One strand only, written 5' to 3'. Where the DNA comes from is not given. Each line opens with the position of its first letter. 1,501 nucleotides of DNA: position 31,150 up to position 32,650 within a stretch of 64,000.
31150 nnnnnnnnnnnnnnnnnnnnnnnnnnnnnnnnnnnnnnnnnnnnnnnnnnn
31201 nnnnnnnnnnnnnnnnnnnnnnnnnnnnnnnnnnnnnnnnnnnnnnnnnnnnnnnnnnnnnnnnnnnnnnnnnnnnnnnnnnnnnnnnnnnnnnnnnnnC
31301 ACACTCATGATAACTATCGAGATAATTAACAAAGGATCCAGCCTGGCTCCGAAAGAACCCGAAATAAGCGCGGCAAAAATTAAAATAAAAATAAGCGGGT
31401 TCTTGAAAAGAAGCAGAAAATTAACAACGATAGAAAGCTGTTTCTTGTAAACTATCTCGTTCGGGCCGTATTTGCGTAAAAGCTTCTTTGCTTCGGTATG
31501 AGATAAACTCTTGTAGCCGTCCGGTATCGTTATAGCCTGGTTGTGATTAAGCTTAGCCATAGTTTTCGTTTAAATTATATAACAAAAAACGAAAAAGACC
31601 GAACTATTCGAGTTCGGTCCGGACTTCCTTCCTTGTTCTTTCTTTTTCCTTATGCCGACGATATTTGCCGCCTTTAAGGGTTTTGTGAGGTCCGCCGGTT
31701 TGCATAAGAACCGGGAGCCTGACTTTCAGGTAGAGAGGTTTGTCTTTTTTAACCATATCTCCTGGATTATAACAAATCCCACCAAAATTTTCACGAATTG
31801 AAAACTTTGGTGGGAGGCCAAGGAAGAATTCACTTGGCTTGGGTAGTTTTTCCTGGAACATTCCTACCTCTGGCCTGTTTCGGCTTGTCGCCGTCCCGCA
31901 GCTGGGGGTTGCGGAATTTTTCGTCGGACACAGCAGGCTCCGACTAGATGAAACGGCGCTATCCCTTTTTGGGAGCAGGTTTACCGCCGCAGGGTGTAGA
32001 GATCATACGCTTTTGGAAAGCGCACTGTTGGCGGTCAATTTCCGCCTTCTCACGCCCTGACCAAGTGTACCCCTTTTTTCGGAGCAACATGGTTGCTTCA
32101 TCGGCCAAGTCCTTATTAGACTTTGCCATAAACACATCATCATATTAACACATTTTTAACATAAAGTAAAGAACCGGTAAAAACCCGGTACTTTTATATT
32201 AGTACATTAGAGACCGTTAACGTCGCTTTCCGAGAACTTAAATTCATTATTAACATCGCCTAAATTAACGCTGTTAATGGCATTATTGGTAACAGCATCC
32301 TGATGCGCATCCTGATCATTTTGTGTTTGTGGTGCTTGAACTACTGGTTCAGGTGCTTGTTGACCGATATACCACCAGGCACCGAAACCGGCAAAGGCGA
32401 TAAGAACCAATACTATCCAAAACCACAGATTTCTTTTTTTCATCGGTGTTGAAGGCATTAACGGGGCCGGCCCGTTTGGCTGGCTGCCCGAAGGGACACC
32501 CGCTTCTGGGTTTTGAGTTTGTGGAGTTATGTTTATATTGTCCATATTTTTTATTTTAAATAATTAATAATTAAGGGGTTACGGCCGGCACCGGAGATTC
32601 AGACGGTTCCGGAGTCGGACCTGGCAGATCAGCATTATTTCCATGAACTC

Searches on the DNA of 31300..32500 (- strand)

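Call 4: search_rna_families(source=window, start=31300, end=32500, threshold=evalue, max_evalue=10, show_alignments=3)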
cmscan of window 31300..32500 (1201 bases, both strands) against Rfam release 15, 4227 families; matches with E-value up to 10: 13.
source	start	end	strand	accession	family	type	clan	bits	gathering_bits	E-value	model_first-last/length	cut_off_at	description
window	32140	32197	+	RF02891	AgrB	Gene; antisense;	-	22.6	40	0.41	1-84/84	no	ArsR-gov region gene B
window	32072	32267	-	RF02116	FAS-AS1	Gene; lncRNA;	-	19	55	9.6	1-171/171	no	FAS antisense RNA 1 conserved region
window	32140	32201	+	RF02432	SpF25_sRNA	Gene; sRNA;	-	18.1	48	5.5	1-102/102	no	Streptococcus sRNA SpF25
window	32111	32201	+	RF02059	STnc50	Gene; sRNA;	-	17.9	55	6.1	1-84/84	no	Salmonella enterica sRNA STnc40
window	32339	32398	-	RF03635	mir-2066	Gene; miRNA;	-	17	100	3.9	1-72/72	no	mir-2066 microRNA precursor family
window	31563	31605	-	RF03995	mir-7957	Gene; miRNA;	-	16.4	76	8.6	1-59/59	no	mir-7957 microRNA precursor family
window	32380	32448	-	RF01170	snoU61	Gene; snRNA; snoRNA; CD-box;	CL00067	15.5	55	4.6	1-84/84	no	Small nucleolar RNA U61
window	31728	31797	-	RF00039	DicF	Gene; antisense;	-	15.3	48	2.8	1-52/52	no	DicF RNA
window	31553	31595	+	RF04139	MIR841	Gene; miRNA;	-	15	200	5.2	89-130/212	no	MIR841 microRNA precursor family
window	32149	32238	-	RF02621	BSnc120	Gene; sRNA;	-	14.7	114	8.1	1-88/88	no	Brucella sRNA 120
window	32329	32385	-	RF01840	ovine_lenti_FSE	Cis-reg; frameshift_element;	-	14.6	45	6.7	1-54/54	no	ribosomal frameshift element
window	31954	32056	-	RF01497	ALIL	Cis-reg;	-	10.8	50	5.9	1-117/117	no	ALIL pseudoknot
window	31379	31445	+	RF01675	CrcZ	Gene; sRNA;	-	10.5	95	3.5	1-398/398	no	Pseudomonas sRNA CrcZ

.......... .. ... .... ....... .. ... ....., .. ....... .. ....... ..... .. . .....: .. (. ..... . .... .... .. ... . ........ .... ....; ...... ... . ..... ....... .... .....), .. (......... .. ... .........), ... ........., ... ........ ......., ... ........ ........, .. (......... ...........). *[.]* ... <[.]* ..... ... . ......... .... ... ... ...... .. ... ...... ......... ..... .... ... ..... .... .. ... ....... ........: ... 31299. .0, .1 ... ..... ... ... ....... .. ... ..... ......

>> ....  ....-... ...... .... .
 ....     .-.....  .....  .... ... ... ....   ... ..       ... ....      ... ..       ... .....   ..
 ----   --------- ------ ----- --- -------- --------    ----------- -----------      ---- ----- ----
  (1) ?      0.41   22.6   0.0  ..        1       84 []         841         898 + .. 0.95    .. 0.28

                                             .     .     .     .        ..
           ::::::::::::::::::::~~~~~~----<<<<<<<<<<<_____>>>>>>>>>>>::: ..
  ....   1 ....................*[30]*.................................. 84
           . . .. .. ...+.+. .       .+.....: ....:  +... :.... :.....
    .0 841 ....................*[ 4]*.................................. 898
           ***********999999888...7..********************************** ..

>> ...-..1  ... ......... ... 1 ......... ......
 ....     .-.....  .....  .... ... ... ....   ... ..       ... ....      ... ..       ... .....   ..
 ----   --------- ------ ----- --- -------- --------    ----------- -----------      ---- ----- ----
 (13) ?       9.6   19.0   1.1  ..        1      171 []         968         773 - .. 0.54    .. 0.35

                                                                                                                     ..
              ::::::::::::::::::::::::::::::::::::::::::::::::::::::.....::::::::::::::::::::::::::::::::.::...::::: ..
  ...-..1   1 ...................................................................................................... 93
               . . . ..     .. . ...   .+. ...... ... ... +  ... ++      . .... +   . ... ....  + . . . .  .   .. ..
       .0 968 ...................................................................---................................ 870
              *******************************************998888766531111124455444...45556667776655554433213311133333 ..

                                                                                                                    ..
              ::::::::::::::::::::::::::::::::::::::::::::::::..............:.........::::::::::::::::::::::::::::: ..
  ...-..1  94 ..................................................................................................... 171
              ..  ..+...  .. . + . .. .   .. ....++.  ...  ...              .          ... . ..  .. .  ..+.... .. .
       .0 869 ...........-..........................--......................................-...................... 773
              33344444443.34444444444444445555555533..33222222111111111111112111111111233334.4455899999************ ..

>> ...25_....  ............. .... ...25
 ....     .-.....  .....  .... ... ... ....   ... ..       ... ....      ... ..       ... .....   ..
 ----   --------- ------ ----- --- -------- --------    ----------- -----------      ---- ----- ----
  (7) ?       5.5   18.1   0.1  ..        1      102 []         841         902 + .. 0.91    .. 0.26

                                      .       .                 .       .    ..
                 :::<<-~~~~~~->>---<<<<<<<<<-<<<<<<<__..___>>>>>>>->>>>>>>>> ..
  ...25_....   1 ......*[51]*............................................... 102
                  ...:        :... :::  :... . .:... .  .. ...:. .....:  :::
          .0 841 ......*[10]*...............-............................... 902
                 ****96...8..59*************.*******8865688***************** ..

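Call 84: search_dna_similar(query=window:31777-31960:-, collection=plasmids, mode=distant, max_evalue=0.01, max_rows=10)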
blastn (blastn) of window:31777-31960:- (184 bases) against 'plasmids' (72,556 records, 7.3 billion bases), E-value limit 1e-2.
No match.

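Call 85: search_dna_similar(query=window:31777-31960:-, collection=phages, mode=distant, max_evalue=0.01, max_rows=10)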
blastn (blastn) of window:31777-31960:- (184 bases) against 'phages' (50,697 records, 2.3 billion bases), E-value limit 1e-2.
No match.

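Call 96: search_with_rna_model(model_id=R1, sources=[L106, L107, L108, L109, L110, L083, L085, L087], max_evalue=10, filters=off, show_alignments=4)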
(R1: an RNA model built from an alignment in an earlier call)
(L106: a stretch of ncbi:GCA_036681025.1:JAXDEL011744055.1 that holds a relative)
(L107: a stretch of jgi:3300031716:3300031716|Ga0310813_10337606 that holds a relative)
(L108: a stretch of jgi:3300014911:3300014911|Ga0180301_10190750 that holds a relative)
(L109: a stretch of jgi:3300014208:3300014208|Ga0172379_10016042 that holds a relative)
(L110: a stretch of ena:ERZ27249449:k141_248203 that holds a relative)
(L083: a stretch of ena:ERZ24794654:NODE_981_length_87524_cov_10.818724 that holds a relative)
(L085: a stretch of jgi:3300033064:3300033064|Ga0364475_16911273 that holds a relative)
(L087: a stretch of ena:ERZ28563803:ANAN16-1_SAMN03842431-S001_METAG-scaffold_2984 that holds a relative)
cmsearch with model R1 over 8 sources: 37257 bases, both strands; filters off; matches with E-value up to 10: 10.
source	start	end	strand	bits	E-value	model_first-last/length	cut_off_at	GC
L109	4530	4589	+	11.6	0.32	1-66/66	no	0.43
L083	1895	1949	-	9.4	0.95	1-66/66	no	0.56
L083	3857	3893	-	8.9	1.2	1-66/66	no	0.22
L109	4141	4183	+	8.3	1.6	1-66/66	no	0.58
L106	348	406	-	6.4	4.1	1-66/66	no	0.27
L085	7805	7857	-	6.1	4.7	1-66/66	no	0.34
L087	4264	4281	+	5.8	5.6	10-27/66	no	0.67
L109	1901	1914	-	5.7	5.7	12-25/66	no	0.64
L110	1901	1914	-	5.7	5.7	12-25/66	no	0.64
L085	295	354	+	4.7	9.3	1-66/66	no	0.35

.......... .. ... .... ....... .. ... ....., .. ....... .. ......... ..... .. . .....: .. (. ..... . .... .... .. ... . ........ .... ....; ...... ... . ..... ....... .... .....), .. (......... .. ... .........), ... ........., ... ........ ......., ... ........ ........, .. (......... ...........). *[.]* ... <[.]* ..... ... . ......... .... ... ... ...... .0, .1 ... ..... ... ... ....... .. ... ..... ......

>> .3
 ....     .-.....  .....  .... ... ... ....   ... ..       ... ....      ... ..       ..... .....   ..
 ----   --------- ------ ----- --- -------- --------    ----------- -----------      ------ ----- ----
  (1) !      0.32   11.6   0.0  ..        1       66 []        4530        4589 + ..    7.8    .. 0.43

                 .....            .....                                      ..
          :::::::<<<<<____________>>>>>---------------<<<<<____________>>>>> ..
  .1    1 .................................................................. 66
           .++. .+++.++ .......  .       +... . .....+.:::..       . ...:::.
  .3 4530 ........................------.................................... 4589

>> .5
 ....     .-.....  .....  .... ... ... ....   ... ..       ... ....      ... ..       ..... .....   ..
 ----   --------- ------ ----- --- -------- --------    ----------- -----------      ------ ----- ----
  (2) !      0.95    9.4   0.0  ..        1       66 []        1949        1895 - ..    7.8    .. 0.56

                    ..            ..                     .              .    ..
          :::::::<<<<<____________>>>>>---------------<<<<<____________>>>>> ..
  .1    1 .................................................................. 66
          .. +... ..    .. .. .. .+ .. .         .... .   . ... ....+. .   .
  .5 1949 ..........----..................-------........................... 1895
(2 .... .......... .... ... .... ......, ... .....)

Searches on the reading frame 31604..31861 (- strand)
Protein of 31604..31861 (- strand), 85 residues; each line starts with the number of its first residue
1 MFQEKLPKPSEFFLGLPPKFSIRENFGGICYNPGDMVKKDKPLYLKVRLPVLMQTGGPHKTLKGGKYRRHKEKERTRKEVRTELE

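Call 8: search_protein_families(library=pfam, proteins=[window:31604-31861:-], max_evalue=0.1)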
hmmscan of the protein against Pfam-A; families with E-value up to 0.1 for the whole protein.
window:31604-31861:- (85 aa): 0 families

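Call 11: find_homologous_proteins(query=window:31607-31861:-, max_evalue=10)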
Query seq(85 aa): no candidate shares three 5-residue words with the query. No homologue found.
